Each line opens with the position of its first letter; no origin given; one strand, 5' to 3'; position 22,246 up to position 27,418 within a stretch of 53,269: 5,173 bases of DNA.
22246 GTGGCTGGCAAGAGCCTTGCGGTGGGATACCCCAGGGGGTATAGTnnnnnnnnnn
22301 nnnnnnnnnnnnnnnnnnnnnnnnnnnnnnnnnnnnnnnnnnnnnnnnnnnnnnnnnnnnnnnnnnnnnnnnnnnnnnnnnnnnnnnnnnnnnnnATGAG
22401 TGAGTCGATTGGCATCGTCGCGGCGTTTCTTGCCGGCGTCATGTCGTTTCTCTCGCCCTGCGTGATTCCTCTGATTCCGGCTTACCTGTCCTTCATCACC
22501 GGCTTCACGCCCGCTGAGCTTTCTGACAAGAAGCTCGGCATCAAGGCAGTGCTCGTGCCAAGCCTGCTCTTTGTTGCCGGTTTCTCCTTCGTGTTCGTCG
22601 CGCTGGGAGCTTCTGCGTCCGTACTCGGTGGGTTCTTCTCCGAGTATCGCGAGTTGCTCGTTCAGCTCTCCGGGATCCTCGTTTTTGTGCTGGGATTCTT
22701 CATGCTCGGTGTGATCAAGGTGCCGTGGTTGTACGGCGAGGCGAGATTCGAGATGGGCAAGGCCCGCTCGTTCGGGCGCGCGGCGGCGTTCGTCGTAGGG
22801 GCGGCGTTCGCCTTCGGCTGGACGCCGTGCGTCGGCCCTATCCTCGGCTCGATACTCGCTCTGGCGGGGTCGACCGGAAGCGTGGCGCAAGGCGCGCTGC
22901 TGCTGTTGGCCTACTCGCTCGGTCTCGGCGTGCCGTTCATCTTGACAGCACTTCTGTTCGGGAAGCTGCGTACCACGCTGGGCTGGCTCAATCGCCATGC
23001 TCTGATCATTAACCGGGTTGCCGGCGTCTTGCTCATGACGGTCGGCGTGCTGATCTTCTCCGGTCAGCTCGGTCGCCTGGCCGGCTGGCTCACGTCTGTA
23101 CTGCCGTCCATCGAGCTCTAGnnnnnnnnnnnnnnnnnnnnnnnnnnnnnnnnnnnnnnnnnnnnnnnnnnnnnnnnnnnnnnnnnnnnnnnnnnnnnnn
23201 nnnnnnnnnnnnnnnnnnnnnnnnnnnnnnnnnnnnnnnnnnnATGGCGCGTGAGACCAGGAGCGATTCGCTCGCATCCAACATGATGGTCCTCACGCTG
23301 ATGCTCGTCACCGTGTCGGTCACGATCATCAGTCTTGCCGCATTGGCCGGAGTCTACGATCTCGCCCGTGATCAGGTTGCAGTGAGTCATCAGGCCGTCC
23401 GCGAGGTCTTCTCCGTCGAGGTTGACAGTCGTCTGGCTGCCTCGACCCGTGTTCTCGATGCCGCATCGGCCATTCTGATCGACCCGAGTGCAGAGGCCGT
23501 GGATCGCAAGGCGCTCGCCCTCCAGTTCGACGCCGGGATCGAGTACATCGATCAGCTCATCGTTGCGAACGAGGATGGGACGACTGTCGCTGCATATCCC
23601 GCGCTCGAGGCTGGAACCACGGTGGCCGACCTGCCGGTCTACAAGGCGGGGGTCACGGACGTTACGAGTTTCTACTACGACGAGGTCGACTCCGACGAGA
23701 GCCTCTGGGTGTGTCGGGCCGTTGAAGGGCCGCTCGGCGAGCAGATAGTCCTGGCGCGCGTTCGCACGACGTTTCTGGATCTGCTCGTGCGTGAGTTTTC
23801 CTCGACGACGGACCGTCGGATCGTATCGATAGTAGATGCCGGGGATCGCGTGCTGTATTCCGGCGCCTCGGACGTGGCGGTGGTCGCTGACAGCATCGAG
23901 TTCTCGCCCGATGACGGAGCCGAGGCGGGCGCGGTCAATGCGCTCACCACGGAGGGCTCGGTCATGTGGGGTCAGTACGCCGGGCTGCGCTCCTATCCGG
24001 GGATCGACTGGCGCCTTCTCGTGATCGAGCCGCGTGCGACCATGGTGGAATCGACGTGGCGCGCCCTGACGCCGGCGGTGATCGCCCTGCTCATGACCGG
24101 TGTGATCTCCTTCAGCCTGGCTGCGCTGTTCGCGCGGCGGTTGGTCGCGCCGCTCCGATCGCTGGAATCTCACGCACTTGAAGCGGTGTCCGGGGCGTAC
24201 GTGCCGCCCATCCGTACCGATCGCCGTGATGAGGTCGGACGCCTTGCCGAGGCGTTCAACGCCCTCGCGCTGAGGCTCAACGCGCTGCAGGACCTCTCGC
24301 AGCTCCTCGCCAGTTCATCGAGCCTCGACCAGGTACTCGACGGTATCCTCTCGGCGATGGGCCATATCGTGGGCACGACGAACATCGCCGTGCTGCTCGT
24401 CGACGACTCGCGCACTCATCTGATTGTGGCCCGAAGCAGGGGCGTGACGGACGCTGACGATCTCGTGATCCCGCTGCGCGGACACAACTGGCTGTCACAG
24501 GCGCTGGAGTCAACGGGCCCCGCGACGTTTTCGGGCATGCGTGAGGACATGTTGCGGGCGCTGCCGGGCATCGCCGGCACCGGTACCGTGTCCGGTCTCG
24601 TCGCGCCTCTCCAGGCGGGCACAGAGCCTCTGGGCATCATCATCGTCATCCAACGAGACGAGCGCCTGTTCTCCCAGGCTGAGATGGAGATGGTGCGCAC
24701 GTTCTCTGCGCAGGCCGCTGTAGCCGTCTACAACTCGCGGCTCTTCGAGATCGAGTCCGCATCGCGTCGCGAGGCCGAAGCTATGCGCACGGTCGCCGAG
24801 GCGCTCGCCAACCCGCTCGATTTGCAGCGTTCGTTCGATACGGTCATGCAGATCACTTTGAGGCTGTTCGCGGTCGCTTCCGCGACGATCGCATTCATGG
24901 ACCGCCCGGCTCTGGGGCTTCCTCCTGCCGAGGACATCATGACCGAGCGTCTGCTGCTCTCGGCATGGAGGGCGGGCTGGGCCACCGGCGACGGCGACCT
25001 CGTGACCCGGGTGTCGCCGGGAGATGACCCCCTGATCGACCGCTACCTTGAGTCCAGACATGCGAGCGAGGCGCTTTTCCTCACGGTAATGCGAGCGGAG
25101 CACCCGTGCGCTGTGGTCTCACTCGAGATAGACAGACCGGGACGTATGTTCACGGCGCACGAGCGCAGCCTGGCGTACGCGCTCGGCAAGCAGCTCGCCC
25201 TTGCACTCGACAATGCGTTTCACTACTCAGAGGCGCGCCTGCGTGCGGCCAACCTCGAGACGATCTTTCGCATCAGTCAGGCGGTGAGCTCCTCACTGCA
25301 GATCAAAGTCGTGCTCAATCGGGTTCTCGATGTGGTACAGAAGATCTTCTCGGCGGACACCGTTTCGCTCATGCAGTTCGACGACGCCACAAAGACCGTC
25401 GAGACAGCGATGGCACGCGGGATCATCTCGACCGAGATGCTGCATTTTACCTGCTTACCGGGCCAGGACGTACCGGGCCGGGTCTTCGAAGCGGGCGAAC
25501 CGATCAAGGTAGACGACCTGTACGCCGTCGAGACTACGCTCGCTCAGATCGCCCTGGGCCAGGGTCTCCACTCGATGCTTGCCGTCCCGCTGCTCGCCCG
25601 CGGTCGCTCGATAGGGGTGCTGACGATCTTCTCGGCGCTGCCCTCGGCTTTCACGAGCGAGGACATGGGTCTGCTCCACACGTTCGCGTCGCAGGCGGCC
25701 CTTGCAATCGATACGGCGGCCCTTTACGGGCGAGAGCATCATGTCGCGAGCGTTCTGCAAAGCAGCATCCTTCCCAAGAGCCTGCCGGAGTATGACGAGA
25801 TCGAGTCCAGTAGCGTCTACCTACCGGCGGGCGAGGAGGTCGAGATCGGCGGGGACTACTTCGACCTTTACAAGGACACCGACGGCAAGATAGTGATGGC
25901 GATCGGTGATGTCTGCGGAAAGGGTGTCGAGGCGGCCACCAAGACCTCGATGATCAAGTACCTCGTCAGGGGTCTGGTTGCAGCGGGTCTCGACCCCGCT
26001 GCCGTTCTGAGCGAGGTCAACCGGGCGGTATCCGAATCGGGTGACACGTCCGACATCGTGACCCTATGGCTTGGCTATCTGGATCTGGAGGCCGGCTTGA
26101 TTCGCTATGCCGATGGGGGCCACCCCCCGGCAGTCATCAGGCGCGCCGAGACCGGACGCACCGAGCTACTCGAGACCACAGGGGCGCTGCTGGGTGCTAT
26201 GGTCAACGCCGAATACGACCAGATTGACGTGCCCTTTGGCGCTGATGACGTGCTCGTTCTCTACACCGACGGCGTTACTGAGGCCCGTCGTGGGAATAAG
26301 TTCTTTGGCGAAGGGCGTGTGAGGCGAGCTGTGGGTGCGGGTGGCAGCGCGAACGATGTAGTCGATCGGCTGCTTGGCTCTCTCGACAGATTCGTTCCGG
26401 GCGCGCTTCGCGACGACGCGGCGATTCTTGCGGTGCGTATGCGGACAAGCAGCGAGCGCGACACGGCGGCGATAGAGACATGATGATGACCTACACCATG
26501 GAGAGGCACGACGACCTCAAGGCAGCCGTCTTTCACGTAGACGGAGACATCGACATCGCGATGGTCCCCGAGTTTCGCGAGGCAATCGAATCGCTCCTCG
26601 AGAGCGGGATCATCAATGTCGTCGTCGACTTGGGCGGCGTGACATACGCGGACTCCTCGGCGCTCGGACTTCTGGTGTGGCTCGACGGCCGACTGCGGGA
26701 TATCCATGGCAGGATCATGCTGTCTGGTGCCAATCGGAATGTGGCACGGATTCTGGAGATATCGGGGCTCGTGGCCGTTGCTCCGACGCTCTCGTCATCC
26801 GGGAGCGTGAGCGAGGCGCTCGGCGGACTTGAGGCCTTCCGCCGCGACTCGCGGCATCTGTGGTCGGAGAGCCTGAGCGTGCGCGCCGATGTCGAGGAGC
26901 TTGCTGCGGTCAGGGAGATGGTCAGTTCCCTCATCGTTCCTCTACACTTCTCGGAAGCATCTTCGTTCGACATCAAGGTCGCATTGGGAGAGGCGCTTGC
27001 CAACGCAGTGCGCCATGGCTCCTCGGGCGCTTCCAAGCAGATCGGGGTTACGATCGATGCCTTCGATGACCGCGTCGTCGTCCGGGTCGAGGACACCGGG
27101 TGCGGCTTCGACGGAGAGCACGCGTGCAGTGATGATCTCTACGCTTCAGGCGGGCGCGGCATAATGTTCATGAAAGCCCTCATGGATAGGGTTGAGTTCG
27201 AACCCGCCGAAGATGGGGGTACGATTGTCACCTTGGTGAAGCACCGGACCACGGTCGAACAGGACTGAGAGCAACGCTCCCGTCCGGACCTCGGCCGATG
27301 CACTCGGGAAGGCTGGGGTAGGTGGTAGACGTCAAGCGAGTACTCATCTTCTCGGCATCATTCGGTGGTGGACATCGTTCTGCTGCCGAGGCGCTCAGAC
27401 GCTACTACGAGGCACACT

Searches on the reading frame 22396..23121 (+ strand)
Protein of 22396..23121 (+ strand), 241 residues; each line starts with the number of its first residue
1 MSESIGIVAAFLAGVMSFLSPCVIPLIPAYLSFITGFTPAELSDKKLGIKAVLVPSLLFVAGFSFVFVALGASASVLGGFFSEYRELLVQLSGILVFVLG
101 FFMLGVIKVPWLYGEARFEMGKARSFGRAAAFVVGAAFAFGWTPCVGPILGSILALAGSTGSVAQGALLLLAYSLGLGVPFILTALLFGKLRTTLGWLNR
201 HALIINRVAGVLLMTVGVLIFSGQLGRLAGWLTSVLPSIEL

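Call 10: search_protein_families(library=pfam, proteins=[window:22396-23121:+])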
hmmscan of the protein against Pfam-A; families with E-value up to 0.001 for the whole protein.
window:22396-23121:+ (241 aa): 2 families
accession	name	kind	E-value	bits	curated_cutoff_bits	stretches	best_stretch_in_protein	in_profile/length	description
PF02683.22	DsbD_TM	-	1.2e-16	61.2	27.1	1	7-221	5-215/219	Cytochrome C biogenesis protein transmembrane domain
PF13386.12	DsbD_2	-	2.5e-09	37.7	24.9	1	9-218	1-198/199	Cytochrome C biogenesis protein transmembrane region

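Call 64: search_protein_families(library=ncbifam, proteins=[window:22396-23121:+], max_evalue=0.01)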
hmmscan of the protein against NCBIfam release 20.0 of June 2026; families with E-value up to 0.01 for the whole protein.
window:22396-23121:+ (241 aa): 3 families
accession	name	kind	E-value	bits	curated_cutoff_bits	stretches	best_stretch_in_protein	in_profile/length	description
NF045694.1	seleno_TsoB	exception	1.1e-12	46.9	805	1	7-219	185-389/572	rhodanese/DsbD fusion-like selenoprotein TsoB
NF001419.0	PRK00293.1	subfamily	4.1e-12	45.5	330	1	7-228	172-389/574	protein-disulfide reductase DsbD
NF040495.1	tranport_ArsG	equivalog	1.4e-09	37.7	200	1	4-220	4-220/225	aromatic aminobenezylarsenical efflux permease ArsG family transporter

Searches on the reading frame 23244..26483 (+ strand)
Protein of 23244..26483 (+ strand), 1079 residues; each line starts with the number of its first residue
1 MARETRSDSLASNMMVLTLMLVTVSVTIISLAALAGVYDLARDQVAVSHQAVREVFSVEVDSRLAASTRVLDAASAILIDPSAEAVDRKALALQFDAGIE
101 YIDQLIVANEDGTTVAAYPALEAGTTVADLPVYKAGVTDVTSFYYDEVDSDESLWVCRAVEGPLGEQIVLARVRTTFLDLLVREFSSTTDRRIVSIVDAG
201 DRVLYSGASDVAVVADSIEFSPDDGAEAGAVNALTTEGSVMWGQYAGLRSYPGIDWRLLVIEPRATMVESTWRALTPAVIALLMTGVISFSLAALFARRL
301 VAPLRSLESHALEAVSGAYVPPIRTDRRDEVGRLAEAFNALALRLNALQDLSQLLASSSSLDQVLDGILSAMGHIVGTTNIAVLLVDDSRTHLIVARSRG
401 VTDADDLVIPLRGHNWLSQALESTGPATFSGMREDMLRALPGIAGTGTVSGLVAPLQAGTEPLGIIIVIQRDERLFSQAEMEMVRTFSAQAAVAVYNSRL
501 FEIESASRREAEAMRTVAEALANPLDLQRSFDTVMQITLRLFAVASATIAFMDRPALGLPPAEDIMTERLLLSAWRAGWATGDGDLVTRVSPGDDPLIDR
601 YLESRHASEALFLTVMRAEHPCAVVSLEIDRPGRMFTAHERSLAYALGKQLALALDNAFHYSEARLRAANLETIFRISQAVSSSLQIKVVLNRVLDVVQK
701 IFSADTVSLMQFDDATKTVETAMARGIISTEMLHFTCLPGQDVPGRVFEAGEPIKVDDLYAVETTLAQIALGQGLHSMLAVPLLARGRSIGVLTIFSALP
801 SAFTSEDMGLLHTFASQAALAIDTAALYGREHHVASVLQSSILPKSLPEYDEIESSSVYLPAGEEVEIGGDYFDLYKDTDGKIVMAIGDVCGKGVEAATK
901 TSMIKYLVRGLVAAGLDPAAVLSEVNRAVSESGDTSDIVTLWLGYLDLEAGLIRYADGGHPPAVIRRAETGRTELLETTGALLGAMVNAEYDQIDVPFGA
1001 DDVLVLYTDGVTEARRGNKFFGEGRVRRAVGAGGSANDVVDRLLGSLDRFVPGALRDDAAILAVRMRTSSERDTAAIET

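Call 10: search_protein_families(library=pfam, proteins=[window:23244-26483:+])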
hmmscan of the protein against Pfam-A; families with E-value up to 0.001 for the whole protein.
window:23244-26483:+ (1079 aa): 5 families
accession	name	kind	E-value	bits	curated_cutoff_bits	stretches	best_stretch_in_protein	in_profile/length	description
PF07228.17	SpoIIE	-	7.8e-46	156.9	25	1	880-1066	2-191/192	Stage II sporulation protein E (SpoIIE)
PF13185.12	GAF_2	-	3.5e-32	111.9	28.6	2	687-823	4-136/136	GAF domain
PF13492.12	GAF_3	-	6.1e-30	104.7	27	2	360-495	1-127/129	GAF domain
PF01590.32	GAF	-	2.2e-28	99.8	22.4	2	689-822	4-133/133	GAF domain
PF00672.30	HAMP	-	7.4e-11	42.6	25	1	295-346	1-52/53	HAMP domain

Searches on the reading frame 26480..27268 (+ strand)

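Call 10: search_protein_families(library=pfam, proteins=[window:26480-27268:+])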
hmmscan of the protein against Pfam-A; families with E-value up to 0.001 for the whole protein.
window:26480-27268:+ (262 aa): 4 families
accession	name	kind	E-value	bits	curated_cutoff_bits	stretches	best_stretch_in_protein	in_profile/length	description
PF13581.12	HATPase_c_2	-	1.5e-23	83.6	27.4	1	135-254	2-127/127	Histidine kinase-like ATPase domain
PF01740.26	STAS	-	5.8e-17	61.8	22.6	1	7-102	4-98/106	STAS domain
PF13466.11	STAS_2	-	1.1e-15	58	29.2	1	19-97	2-79/80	STAS domain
PF02518.31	HATPase_c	-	4.3e-10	40.4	26.4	1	165-253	6-106/111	Histidine kinase-, DNA gyrase B-, and HSP90-like ATPase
